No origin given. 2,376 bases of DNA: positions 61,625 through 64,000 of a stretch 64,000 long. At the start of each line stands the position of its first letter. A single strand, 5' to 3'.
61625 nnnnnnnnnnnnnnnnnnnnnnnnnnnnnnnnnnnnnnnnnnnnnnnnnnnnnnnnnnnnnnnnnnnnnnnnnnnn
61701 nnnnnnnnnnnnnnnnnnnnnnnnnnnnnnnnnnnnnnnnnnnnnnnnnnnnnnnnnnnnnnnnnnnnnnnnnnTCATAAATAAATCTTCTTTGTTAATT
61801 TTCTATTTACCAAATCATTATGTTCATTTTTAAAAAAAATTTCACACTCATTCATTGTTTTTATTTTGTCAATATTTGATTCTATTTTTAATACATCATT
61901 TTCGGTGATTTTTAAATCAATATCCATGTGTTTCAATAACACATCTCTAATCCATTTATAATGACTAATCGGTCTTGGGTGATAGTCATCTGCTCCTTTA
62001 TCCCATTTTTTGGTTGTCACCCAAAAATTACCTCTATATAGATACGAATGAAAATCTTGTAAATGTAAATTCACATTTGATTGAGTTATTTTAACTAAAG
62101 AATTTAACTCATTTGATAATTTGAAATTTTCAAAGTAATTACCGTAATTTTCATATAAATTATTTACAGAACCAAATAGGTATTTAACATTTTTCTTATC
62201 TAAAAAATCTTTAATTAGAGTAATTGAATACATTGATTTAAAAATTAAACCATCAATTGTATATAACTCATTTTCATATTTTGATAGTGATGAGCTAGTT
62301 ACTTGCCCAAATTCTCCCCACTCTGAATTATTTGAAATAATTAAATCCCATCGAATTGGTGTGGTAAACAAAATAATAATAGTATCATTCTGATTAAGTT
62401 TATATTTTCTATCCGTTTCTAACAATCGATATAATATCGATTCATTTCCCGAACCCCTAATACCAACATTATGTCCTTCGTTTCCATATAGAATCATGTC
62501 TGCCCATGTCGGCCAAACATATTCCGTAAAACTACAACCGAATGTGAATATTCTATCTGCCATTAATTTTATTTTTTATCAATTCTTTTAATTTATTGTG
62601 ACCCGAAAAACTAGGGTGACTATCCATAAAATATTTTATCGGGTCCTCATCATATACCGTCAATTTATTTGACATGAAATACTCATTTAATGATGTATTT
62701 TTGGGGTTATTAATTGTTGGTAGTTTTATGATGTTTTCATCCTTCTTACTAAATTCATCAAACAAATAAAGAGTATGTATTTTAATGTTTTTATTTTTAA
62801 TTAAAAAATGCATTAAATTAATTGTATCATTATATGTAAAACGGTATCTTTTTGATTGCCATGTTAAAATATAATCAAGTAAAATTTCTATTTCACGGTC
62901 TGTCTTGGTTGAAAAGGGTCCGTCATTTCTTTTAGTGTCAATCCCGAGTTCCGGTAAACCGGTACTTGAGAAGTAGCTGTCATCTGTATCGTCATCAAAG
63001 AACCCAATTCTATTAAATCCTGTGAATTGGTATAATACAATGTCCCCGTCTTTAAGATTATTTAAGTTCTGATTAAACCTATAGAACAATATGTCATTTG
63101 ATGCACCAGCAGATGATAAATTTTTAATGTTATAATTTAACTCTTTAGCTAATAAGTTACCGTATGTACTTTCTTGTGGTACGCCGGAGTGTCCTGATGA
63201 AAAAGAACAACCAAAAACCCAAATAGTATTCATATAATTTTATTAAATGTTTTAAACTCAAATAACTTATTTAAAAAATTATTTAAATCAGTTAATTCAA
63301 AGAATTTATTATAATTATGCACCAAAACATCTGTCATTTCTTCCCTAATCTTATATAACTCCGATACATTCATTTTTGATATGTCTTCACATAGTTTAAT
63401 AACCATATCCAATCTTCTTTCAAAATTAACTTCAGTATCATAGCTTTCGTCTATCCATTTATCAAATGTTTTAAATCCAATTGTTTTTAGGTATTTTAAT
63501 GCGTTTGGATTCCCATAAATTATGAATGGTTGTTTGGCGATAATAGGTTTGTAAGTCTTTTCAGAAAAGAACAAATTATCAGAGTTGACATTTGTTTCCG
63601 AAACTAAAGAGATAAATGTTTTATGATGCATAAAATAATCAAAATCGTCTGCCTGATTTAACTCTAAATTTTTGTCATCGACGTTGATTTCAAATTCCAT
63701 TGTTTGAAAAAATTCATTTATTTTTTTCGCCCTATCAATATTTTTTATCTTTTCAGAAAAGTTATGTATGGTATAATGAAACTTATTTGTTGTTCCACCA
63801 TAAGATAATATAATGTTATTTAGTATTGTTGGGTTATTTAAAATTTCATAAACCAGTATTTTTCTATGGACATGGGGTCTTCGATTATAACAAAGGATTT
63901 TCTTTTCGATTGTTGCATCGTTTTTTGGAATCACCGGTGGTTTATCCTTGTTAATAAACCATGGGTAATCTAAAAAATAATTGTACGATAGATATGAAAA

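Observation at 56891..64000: Second sugar-tailoring cluster (carbamoyltransferase, nucleotide-sugar dehydrogenase, two SGNH-like paralogs) plus two Cys-rich proteins upstream of the fibre gene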

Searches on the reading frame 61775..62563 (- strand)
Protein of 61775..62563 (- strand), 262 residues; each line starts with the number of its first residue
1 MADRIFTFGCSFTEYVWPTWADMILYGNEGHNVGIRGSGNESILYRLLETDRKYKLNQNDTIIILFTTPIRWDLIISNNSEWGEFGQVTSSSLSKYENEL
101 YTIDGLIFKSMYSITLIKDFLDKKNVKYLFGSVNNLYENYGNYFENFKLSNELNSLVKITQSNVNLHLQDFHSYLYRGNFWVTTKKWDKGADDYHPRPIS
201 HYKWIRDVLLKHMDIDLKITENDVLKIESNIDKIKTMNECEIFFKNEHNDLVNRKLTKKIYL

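Call 3: search_protein_families(library=pfam, proteins=[window:61775-62563:-], max_evalue=0.1)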
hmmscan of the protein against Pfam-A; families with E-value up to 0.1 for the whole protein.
window:61775-62563:- (262 aa): 0 families

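Call 4: search_protein_families(library=phrogs, proteins=[window:61775-62563:-], max_evalue=0.01)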
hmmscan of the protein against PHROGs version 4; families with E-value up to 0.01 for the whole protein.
window:61775-62563:- (262 aa): 1 family
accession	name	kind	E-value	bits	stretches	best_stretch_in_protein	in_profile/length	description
phrog_16603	-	unknown function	0.0072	17.7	0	65-102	13-49/85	-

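Call 30: search_protein_families(library=ncbifam, proteins=[window:61775-62563:-], max_evalue=0.01)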
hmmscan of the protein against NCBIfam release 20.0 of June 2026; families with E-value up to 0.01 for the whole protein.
window:61775-62563:- (262 aa): 0 families

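Call 101: find_homologous_proteins(query=window:61775-62563:-, max_evalue=0.001)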
Query window:61775-62563:- (262 aa): 54 proteins with E <= 0.001 among 435 candidates.
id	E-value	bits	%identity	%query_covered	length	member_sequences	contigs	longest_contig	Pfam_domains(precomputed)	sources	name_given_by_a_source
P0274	2.6e-174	596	100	100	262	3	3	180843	-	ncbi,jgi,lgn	jgi:hypothetical protein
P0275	1.2e-133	462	76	100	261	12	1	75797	-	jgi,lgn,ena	-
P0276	7.3e-131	453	73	100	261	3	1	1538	-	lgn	-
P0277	4.7e-127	441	73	100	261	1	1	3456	-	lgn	-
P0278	2.0e-124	432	73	100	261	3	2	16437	-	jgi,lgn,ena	jgi:hypothetical protein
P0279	5.9e-116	405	65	100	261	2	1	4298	-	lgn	-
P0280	1.6e-102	360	60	99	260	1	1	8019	-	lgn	-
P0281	6.8e-84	299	52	99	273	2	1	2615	-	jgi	jgi:hypothetical protein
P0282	1.1e-83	299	51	99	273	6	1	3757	-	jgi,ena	jgi:hypothetical protein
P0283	1.0e-82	296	52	99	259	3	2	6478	-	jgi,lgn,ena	jgi:hypothetical protein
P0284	7.6e-80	286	53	92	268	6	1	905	-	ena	-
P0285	1.2e-79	285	52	88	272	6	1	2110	-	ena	-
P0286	1.3e-78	282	48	99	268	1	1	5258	-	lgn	-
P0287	1.4e-78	282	50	99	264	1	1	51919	-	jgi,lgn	jgi:hypothetical protein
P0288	6.6e-78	280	49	93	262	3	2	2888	-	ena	-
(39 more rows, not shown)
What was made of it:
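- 61775..62563 (-): E262: remote SGNH-like paralogue of F226. 54 metagenomic homologues were found (call 101).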

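Call 102: find_encoding_contigs(protein=P0274, flank=10000, max_places=3)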
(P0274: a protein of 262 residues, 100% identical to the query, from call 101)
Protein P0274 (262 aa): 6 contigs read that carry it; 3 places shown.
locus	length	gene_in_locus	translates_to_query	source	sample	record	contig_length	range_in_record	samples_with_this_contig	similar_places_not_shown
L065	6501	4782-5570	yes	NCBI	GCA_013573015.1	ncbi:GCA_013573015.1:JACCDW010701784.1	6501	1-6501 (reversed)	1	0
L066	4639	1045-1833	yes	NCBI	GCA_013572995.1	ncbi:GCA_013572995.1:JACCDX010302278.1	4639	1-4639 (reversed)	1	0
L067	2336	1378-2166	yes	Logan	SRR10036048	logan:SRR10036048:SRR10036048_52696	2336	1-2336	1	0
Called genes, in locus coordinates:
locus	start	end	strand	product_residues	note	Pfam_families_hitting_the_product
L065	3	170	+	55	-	?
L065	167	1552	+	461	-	PF13733:Glyco_transf_7N, PF02709:Glyco_transf_7C, PF13385:Laminin_G_3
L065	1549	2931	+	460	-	PF04055:Radical_SAM (weak)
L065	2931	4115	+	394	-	-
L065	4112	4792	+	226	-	-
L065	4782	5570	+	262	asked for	-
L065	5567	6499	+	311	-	?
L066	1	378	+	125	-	?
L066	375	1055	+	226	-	-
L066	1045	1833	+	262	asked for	-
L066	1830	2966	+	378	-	PF03721:UDPG_MGDP_dh_N, PF00984:UDPG_MGDP_dh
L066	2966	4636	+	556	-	PF02543:Carbam_trans_N, PF16861:Carbam_trans_C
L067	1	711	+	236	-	?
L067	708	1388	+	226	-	-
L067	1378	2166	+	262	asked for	-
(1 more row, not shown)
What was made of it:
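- Tried and rejected: The look-up through E262 gave the useful extension L065 (call 102).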

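Call 104: search_protein_families(library=ncbifam, proteins=[L065:1549-2931:+, L065:2931-4115:+, L065:167-1552:+], max_evalue=0.01)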
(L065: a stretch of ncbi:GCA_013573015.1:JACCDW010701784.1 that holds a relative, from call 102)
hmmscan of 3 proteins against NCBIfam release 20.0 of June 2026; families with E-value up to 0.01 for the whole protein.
L065:1549-2931:+ (460 aa): 6 families
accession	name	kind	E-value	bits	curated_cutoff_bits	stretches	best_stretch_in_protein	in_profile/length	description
NF033640.1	N_Twi_rSAM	subfamily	3.9e-105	352.2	170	1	18-452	4-398/398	twitch domain-containing radical SAM protein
TIGR02666.1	moaA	equivalog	4.3e-07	29.2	284.05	0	124-154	10-41/336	GTP 3',8-cyclase MoaA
TIGR02495.1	NrdG2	equivalog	8.8e-05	21.9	131.15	0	202-251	63-107/193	anaerobic ribonucleoside-triphosphate reductase activating protein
TIGR04478.1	rSAM_YfkAB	equivalog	0.00058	19.2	250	0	200-260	69-129/363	radical SAM/CxCxxxxC motif protein YfkAB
NF050035.1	rSAM_WgK_link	exception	0.0028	16.7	650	0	122-147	7-32/367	radical SAM/SPASM peptide maturase WgkB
TIGR02668.1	moaA_archaeal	equivalog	0.003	16.6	325.25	0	203-227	58-82/303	GTP 3',8-cyclase MoaA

L065:2931-4115:+ (394 aa): 0 families

L065:167-1552:+ (461 aa): 0 families

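Call 106: search_solved_structures(query=A5, max_evalue=10, show_alignments=2)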
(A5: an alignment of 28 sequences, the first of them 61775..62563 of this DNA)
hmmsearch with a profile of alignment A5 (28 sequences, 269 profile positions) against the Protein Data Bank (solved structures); distinct sequences matched with E-value up to 10: 13.
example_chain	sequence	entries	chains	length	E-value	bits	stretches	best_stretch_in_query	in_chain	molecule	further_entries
2vuw_A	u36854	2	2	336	0.076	15.8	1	188-239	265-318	SERINE/THREONINE-PROTEIN KINASE HASPIN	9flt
24uh_A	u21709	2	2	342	0.079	15.7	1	188-239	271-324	Serine/threonine-protein kinase haspin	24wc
2wb8_A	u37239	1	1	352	0.083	15.7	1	188-239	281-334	SERINE/THREONINE-PROTEIN KINASE HASPIN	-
6g3a_A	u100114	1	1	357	0.083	15.7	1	188-239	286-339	Serine/threonine-protein kinase haspin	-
6g39_A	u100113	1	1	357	0.084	15.7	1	188-239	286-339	Serine/threonine-protein kinase haspin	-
7sqm_A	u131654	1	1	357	0.086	15.6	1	188-239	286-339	Serine/threonine-protein kinase haspin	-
3dlz_A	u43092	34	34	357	0.086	15.6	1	188-239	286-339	Serine/threonine-protein kinase haspin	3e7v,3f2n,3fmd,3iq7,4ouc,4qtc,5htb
9wgw_A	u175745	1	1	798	0.27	14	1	188-239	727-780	Serine/threonine-protein kinase haspin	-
8a8e_A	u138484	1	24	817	0.53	13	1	155-264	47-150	Phosphoenolpyruvate synthase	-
5c35_A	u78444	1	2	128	0.89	12.3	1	108-159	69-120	Recombinase Sin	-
5e4r_A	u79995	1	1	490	0.97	12.2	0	88-164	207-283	Ketol-acid reductoisomerase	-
6c2h_A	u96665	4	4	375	1.5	11.6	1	27-87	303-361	Cystathionine beta-synthase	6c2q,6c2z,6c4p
3hgf_A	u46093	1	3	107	2.3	10.9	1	156-243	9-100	Rhoptry protein fragment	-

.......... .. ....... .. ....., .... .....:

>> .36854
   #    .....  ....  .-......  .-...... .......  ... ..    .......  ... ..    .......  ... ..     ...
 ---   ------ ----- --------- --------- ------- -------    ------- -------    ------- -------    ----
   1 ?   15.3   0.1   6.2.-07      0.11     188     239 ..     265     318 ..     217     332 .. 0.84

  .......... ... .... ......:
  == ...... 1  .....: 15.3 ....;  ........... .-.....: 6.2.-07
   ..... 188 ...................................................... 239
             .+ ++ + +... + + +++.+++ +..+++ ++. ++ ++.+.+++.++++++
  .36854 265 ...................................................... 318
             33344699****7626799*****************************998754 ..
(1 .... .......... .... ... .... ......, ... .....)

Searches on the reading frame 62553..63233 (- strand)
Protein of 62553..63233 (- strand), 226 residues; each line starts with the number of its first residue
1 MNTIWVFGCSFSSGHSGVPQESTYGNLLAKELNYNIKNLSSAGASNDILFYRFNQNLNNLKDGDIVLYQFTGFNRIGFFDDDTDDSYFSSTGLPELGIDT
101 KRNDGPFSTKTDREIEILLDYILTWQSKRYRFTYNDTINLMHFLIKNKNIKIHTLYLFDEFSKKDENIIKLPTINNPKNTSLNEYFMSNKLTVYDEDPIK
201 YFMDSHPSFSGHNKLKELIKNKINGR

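Call 3: search_protein_families(library=pfam, proteins=[window:62553-63233:-], max_evalue=0.1)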
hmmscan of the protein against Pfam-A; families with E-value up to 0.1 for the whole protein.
window:62553-63233:- (226 aa): 0 families
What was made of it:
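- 62553..63233 (-): F226: SGNH-fold Ser/His esterase or acyltransferase without a signal peptide. It has no Pfam hit (call 3).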

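Call 4: search_protein_families(library=phrogs, proteins=[window:62553-63233:-], max_evalue=0.01)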
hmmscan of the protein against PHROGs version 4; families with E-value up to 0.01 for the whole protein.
window:62553-63233:- (226 aa): 0 families

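Call 30: search_protein_families(library=ncbifam, proteins=[window:62553-63233:-], max_evalue=0.01)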
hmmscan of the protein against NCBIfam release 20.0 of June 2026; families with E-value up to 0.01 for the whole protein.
window:62553-63233:- (226 aa): 0 families

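Call 39: find_homologous_proteins(query=window:62553-63233:-, max_evalue=0.001)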
Query window:62553-63233:- (226 aa): 13 proteins with E <= 0.001 among 584 candidates.
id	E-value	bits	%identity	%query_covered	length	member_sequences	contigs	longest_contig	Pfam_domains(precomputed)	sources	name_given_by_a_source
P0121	5.7e-147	506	99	100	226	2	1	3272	-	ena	-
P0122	4.9e-121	421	81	100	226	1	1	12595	-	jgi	-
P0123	5.8e-108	378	73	99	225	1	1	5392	-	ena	-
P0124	9.8e-105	367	70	100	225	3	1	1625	-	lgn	-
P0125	6.5e-95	335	67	99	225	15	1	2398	-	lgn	-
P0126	1.0e-90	322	63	99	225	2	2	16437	-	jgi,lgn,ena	jgi:hypothetical protein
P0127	4.0e-88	313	62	99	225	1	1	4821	-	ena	-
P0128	2.0e-85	304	59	99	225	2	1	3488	-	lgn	-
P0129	6.0e-62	228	50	96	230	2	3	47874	-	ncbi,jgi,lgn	-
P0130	2.2e-60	222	50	98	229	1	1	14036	-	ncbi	-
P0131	2.7e-58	216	48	100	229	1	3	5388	-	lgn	-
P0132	1.5e-54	203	48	99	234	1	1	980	-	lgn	-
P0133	1.3e-46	177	41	100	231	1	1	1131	-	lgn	-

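Call 42: search_solved_structures(query=A3, max_evalue=10, show_alignments=3)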
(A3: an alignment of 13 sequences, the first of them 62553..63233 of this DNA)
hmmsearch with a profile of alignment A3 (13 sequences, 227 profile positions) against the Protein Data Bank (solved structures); distinct sequences matched with E-value up to 10: 0.

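Call 51: predict_structure(alignment_id=A3)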
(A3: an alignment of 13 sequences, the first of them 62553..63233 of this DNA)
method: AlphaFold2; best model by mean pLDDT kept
length: 226 residues; sequences in the alignment: 13
mean_pLDDT: 90.0   pTM: 0.88
mean pLDDT of the five models: 90.0, 82.4, 77.4, 72.2, 69.8
residues with pLDDT >= 90: 133; 70-90: 91; 50-70: 2; < 50: 0
segments of 3 or more residues with pLDDT < 50: none
pLDDT, mean of each block of 10 residues (from residue 1): 96 92 98 97 90 94 96 85 81 86 84 90 79 85 92 92 87 82 94 95 93 97 84
secondary structure, 60 per line:
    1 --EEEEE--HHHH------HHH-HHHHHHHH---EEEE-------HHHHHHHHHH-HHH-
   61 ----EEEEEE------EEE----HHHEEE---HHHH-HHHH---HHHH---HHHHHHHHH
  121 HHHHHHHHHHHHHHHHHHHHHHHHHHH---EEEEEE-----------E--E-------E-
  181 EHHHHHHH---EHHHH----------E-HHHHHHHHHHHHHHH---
elements in order: E3-7 H10-13 H24-31 E35-38 H46-55 E65-70 E77-79 E87-89 H93-96 H98-101 H105-108 H112-147 E151-156 H182-188 H193-196 H209-223
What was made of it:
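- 62553..63233 (-): The AF2 model has pLDDT 90 (call 51).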

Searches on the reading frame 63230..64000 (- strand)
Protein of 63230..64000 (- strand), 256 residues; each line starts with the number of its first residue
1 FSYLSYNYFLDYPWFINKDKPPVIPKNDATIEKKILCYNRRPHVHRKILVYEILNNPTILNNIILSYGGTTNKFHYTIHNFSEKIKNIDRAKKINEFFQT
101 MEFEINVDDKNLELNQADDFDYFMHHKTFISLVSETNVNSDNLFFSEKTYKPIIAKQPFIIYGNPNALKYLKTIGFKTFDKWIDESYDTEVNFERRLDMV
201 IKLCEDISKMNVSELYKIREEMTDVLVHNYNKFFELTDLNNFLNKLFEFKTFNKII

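Call 3: search_protein_families(library=pfam, proteins=[window:63230-63934:-], max_evalue=0.1)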
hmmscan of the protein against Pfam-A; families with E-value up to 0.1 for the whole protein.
window:63230-63934:- (234 aa): 2 families
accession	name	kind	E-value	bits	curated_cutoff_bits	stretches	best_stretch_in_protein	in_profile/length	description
PF15861.10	partial_CstF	-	0.045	14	27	0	27-43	17-33/62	Partial cleavage stimulation factor domain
PF20743.2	DUF5580_C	-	0.098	13.2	24.1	0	173-215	8-44/75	Family of unknown function (DUF5580) C-terminal domain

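Call 4: search_protein_families(library=phrogs, proteins=[window:63230-63934:-], max_evalue=0.01)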
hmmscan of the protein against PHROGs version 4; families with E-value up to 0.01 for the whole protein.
window:63230-63934:- (234 aa): 0 families

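Call 30: search_protein_families(library=ncbifam, proteins=[window:63230-64000:-], max_evalue=0.01)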
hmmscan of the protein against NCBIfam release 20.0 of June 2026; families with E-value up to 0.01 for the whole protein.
window:63230-64000:- (256 aa): 0 families
